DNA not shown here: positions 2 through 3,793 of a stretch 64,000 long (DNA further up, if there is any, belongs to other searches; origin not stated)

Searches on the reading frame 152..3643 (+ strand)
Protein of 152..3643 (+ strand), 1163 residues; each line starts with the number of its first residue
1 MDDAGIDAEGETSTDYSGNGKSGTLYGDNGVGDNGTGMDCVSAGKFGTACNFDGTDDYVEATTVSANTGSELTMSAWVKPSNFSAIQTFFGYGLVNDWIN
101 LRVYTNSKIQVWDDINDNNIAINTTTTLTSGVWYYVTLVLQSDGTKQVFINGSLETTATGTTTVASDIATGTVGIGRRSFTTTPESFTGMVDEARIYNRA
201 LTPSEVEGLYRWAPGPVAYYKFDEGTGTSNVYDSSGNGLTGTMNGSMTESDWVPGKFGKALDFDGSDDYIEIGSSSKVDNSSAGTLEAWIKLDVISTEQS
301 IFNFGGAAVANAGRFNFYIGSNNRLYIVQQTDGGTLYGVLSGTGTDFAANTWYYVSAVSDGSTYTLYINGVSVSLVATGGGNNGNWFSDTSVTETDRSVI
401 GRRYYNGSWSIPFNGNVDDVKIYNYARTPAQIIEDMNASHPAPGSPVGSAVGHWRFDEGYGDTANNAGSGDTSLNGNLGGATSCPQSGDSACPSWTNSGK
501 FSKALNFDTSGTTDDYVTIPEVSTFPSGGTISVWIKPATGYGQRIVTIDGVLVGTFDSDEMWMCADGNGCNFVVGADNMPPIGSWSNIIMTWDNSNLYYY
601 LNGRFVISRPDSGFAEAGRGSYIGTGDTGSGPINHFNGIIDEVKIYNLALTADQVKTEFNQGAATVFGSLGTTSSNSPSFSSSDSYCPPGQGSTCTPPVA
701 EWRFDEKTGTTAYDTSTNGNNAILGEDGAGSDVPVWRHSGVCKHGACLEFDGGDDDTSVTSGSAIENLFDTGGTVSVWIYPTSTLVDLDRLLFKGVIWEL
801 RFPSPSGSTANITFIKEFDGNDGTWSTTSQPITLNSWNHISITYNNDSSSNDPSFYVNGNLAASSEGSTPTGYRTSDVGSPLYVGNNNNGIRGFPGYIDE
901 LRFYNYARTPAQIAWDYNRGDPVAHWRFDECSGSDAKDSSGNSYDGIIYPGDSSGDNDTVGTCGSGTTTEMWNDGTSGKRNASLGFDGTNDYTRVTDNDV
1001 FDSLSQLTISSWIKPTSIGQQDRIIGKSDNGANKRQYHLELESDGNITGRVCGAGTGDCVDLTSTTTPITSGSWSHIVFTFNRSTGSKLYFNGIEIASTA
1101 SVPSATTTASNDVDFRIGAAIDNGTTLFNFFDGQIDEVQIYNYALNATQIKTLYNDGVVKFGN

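Call 9: search_protein_families(library=pfam, proteins=[window:152-3643:+], max_evalue=0.0001)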
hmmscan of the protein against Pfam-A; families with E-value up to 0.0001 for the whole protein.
window:152-3643:+ (1163 aa): 5 families
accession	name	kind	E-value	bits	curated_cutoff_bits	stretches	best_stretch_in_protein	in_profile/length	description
PF13385.13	Laminin_G_3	-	3.9e-122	404.1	27.6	5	987-1151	1-151/151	Concanavalin A-like lectin/glucanases superfamily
PF02973.23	Sialidase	-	8.1e-14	52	26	0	82-207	55-182/189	Sialidase, N-terminal domain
PF07953.20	Toxin_R_bind_N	-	9e-10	39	23.8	0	982-1126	28-178/191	Clostridium neurotoxin, N-terminal receptor binding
PF02210.31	Laminin_G_2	-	1.5e-07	32.4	22.9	0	822-903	40-123/126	Laminin G domain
PF00354.24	Pentaxin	-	3.5e-06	27.3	25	0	1073-1159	84-172/194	Pentaxin family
